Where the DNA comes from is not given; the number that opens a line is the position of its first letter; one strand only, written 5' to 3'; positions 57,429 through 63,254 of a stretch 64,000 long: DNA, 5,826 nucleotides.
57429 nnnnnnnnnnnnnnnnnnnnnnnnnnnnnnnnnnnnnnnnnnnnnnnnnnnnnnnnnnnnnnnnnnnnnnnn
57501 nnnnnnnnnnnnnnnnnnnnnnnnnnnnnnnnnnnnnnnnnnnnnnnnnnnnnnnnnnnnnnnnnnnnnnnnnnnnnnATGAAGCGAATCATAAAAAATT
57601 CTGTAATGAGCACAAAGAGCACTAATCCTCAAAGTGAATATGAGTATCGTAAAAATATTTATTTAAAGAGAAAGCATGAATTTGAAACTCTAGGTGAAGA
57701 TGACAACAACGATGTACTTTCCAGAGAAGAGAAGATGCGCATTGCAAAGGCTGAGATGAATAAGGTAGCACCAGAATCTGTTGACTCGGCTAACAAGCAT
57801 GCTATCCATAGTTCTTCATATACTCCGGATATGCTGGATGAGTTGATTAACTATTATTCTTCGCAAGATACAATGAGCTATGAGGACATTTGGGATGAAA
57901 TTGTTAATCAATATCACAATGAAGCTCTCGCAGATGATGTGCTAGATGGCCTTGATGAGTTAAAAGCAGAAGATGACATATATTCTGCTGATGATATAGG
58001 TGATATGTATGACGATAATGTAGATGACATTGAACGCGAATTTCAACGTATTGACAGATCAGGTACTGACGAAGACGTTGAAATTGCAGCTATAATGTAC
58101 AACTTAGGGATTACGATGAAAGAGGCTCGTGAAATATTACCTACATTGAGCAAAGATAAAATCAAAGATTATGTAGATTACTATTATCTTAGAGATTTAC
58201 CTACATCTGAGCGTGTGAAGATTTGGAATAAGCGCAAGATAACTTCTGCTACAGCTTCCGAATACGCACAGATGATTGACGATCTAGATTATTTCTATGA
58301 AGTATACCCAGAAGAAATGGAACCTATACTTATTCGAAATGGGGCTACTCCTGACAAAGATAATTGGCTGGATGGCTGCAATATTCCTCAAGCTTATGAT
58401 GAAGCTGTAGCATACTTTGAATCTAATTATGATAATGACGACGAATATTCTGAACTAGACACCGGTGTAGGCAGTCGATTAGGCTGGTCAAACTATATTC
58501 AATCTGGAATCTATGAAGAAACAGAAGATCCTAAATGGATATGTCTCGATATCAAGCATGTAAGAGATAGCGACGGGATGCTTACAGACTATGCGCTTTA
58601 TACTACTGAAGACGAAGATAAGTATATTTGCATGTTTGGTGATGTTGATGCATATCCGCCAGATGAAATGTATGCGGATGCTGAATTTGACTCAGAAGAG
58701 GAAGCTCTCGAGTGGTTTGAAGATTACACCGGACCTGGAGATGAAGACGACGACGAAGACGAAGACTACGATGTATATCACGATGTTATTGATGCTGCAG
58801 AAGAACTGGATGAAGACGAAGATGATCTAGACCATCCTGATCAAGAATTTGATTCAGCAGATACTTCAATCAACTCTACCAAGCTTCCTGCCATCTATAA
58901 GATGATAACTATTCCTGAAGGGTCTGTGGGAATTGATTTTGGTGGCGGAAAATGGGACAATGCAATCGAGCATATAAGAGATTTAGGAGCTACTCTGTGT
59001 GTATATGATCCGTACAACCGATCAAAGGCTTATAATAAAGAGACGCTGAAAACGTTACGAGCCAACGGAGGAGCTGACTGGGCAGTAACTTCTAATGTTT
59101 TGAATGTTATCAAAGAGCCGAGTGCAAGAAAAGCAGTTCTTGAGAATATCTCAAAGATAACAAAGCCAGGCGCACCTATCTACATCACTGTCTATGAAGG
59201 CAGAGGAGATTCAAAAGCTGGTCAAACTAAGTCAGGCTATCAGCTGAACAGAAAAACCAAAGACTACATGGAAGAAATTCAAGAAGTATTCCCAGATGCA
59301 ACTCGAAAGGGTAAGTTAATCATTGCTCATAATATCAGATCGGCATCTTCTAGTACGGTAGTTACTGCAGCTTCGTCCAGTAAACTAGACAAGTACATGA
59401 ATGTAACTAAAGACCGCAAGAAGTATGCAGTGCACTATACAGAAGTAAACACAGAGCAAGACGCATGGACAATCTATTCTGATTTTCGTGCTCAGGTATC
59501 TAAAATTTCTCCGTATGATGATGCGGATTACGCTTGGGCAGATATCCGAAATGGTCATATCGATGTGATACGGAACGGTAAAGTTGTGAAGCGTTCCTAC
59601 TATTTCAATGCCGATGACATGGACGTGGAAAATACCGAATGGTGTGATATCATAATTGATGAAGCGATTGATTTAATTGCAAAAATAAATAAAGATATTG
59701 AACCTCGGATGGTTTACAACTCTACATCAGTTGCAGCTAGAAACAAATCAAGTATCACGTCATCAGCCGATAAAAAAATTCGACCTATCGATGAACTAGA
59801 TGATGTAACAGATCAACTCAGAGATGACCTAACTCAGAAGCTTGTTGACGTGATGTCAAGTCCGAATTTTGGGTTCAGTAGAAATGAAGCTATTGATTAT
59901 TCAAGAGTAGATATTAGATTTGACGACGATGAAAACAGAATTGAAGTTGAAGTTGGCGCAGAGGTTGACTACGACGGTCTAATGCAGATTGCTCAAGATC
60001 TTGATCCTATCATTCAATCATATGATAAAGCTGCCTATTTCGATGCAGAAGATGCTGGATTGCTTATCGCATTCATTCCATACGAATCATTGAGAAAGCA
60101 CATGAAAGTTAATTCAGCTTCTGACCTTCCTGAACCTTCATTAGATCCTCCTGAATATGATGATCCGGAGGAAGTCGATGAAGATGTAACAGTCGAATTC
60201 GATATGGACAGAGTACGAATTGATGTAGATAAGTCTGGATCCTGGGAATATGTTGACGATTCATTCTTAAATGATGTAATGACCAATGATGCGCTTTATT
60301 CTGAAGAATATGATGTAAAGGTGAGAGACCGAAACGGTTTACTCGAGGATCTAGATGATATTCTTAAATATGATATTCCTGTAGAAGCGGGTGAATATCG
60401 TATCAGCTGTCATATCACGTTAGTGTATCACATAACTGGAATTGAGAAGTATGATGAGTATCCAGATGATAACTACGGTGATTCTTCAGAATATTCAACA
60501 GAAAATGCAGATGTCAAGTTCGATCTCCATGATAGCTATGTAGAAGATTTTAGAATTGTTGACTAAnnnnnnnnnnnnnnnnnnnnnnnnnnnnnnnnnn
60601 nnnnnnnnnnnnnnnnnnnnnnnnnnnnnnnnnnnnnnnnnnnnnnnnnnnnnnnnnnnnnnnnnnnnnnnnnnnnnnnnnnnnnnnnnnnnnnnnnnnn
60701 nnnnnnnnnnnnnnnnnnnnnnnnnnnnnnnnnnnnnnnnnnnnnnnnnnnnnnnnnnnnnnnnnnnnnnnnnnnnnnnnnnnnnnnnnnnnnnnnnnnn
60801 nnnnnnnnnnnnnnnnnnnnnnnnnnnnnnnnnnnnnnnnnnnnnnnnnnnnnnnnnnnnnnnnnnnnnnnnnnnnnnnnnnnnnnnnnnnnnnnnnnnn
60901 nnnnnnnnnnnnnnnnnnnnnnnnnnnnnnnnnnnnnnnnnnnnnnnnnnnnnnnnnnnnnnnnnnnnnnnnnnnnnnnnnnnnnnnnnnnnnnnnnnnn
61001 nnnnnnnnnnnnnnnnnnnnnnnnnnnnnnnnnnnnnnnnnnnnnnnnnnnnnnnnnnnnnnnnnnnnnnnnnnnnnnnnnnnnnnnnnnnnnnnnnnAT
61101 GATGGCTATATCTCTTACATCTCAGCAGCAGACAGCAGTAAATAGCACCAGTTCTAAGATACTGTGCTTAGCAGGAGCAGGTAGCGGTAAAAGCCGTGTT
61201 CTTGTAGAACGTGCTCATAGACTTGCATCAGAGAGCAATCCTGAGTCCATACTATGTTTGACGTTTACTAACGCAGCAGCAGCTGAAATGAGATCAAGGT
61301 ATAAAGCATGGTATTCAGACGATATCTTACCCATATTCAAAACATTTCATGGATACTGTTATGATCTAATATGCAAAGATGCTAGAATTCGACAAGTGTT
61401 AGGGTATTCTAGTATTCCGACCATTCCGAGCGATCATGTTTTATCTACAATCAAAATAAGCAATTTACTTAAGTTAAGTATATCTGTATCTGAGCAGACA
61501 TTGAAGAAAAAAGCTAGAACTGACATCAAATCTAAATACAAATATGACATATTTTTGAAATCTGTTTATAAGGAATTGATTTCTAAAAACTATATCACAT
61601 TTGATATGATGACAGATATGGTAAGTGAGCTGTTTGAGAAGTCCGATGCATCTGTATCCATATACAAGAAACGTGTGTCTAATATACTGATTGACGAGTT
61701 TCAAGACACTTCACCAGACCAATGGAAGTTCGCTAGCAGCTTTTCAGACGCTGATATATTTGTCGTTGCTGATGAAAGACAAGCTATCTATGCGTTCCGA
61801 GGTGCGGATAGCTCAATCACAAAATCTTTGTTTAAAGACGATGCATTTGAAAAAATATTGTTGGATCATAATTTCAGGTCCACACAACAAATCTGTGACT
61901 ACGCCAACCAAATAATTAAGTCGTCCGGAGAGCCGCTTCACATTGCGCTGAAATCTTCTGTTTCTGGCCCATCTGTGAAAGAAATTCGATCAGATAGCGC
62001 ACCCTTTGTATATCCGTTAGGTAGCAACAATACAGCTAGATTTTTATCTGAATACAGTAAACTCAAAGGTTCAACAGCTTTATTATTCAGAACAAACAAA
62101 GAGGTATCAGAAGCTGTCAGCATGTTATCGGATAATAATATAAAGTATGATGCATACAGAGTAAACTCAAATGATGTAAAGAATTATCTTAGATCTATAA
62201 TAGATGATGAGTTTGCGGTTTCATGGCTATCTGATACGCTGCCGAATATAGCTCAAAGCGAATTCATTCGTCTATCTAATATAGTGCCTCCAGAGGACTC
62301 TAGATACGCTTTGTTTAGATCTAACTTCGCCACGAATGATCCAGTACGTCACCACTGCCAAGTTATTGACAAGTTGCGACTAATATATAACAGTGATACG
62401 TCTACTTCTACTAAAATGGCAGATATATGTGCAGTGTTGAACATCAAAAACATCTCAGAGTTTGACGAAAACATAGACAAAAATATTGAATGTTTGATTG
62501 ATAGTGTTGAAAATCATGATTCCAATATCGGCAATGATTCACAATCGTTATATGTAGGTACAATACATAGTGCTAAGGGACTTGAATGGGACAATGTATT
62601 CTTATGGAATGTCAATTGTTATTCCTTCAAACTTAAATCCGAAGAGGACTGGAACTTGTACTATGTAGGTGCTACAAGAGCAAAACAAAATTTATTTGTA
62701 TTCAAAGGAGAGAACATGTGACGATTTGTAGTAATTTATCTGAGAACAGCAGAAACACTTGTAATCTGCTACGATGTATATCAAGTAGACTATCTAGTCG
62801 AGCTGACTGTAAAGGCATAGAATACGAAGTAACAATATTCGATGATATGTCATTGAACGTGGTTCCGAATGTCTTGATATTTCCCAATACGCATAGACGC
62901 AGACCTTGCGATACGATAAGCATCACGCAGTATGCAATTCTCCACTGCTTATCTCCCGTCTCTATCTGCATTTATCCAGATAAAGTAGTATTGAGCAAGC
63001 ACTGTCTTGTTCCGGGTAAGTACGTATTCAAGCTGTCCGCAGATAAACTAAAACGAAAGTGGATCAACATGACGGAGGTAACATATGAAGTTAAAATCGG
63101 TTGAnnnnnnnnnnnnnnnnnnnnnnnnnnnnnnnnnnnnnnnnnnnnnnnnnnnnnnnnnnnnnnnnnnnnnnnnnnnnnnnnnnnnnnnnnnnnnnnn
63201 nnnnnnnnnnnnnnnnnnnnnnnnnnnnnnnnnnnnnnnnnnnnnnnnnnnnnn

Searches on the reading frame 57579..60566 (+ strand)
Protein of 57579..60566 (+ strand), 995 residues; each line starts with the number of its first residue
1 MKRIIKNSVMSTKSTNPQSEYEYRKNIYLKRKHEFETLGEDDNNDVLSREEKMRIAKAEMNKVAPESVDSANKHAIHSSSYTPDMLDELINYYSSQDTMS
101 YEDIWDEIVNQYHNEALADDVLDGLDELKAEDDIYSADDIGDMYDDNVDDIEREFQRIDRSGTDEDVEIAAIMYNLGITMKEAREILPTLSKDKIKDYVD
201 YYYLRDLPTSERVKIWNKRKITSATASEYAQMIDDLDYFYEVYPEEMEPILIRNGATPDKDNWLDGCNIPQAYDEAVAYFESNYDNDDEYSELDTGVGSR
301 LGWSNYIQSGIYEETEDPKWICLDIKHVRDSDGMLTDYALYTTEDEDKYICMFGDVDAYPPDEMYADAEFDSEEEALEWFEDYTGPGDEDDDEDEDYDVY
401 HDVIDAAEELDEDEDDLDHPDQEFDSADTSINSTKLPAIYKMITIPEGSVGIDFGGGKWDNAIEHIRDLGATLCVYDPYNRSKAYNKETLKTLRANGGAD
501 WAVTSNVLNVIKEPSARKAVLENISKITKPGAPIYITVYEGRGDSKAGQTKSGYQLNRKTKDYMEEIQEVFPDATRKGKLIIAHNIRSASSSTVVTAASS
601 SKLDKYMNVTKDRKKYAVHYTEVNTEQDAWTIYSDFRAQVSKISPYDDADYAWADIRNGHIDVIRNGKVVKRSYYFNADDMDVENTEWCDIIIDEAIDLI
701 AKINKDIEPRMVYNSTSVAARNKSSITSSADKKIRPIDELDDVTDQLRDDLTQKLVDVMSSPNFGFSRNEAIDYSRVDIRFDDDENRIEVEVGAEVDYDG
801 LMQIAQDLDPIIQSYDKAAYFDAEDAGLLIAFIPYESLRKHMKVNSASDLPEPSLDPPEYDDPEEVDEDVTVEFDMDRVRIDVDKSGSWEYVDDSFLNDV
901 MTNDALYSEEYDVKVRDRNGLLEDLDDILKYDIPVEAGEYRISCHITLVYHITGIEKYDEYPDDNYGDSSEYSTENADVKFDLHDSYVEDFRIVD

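Call 9: search_protein_families(library=pfam, proteins=[window:57579-60566:+], max_evalue=0.01)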
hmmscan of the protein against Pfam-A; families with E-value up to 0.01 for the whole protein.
window:57579-60566:+ (995 aa): 0 families

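Call 11: search_protein_families(library=phrogs, proteins=[window:57579-60566:+], max_evalue=0.001)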
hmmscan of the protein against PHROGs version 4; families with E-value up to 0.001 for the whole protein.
window:57579-60566:+ (995 aa): 2 families
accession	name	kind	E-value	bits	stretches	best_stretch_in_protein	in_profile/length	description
phrog_14016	-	unknown function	5.2e-06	27.4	1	422-518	12-112/215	-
phrog_5475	-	unknown function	3.2e-05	23.9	1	438-552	228-351/458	-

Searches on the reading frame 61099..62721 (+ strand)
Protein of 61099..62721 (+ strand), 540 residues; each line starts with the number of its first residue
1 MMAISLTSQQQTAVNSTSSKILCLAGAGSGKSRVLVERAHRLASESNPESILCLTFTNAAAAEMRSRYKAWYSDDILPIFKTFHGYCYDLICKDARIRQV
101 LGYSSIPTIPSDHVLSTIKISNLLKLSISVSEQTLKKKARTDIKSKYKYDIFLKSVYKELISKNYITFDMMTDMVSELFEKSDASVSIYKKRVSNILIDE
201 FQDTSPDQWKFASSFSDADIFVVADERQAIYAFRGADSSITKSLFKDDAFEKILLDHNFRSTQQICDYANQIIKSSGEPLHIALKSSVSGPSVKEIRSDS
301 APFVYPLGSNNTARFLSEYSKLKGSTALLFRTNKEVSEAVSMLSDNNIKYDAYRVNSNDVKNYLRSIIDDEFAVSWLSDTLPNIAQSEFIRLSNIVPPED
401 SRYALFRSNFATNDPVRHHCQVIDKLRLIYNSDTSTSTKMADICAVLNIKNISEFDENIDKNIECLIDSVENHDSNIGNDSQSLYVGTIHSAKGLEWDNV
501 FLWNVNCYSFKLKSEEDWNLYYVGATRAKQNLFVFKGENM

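Call 9: search_protein_families(library=pfam, proteins=[window:61099-62721:+], max_evalue=0.01)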
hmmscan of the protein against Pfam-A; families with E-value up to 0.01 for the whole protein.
window:61099-62721:+ (540 aa): 7 families
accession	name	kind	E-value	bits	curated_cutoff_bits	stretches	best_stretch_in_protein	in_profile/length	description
PF00580.27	UvrD-helicase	-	1.1e-43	150.3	23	1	6-244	1-266/271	UvrD/REP helicase N-terminal domain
PF13361.12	UvrD_C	-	1.1e-20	74.7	25.6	2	439-535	240-346/350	UvrD-like helicase C-terminal domain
PF13245.12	AAA_19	-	2.6e-15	57.2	25.1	1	10-234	1-134/134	AAA domain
PF13538.12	UvrD_C_2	-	2.3e-11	43.8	27.4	1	484-534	2-51/52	UvrD-like helicase C-terminal domain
PF01443.25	Viral_helicase1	-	0.0001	22.6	21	0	463-534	161-226/228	Viral superfamily 1 RNA helicase core domain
PF00626.27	Gelsolin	-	0.0011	19.2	21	1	212-266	12-65/76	Gelsolin repeat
PF13087.12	AAA_12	-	0.009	16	27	0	476-535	138-191/195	AAA domain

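Call 27: find_related_loci(query=window:61099-62721:+, collection=viral_contigs, flank=4000)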
Query window:61099-62721:+ (540 aa) in viral_contigs; peptide patterns used: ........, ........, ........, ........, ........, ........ (x = any residue, [..] = any of these).
6 stretches matched a pattern; 1 encode a relative of the query (tblastn E <= 1e-3); 1 distinct loci.
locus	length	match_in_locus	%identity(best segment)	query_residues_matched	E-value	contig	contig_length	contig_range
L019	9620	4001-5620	99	1-540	0e+0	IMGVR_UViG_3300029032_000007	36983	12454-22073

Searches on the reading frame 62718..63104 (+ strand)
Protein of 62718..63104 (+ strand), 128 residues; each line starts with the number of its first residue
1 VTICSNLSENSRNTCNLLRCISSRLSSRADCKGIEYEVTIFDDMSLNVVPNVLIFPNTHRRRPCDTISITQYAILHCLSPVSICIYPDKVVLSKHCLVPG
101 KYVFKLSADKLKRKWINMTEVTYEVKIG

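Call 9: search_protein_families(library=pfam, proteins=[window:62718-63104:+], max_evalue=0.01)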
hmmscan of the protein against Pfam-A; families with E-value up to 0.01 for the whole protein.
window:62718-63104:+ (128 aa): 0 families

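Call 79: find_encoding_contigs(protein=window:62718-63104:+, flank=10000, max_places=4)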
Protein window:62718-63104:+ (128 aa): 9 contigs read that carry it; 4 places shown.
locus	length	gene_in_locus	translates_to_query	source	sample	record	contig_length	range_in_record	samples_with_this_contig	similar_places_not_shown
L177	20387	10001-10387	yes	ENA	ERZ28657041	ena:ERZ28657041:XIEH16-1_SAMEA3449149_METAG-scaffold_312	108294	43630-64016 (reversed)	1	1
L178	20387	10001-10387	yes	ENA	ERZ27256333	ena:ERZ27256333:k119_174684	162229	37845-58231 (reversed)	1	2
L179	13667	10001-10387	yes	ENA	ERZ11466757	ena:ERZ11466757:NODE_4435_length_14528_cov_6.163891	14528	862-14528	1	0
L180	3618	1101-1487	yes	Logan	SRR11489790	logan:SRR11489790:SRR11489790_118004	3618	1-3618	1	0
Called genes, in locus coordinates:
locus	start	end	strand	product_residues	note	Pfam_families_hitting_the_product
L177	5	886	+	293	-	-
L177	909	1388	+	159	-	PF03838:RecU (weak)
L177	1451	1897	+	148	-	-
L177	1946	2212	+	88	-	PF16079:Phage_holin_5_2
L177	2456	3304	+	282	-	-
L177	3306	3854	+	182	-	PF04542:Sigma70_r2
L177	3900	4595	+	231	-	-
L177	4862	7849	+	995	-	-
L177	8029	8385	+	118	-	-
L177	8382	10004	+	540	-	PF00580:UvrD-helicase, PF13245:AAA_19, PF13361:UvrD_C, PF13538:UvrD_C_2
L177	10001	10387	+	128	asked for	-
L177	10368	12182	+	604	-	PF02463:SMC_N (weak), PF13175:AAA_15, PF13476:AAA_23 (weak), PF13555:AAA_29 (weak), PF13304:AAA_21 (faint), PF02463:SMC_N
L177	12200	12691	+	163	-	-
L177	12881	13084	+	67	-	-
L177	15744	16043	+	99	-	-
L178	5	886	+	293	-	-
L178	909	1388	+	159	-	PF03838:RecU (weak)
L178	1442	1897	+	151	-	-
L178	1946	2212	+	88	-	PF16079:Phage_holin_5_2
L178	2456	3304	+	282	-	-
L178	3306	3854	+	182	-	PF04542:Sigma70_r2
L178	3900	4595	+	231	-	-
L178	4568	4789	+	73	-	-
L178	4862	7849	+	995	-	-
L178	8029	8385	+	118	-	-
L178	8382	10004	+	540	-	PF00580:UvrD-helicase, PF13245:AAA_19, PF13361:UvrD_C, PF13538:UvrD_C_2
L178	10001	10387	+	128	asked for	-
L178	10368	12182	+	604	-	PF02463:SMC_N (weak), PF13175:AAA_15, PF13476:AAA_23 (weak), PF13555:AAA_29 (weak), PF13304:AAA_21 (faint), PF02463:SMC_N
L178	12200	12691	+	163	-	-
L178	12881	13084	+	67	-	-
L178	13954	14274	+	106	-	-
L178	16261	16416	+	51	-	-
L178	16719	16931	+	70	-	-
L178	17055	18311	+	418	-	PF01385:OrfB_IS605, PF07282:Cas12f1-like_TNB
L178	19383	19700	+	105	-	-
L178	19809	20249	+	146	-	-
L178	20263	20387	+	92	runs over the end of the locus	-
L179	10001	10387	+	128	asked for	-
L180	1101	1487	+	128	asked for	-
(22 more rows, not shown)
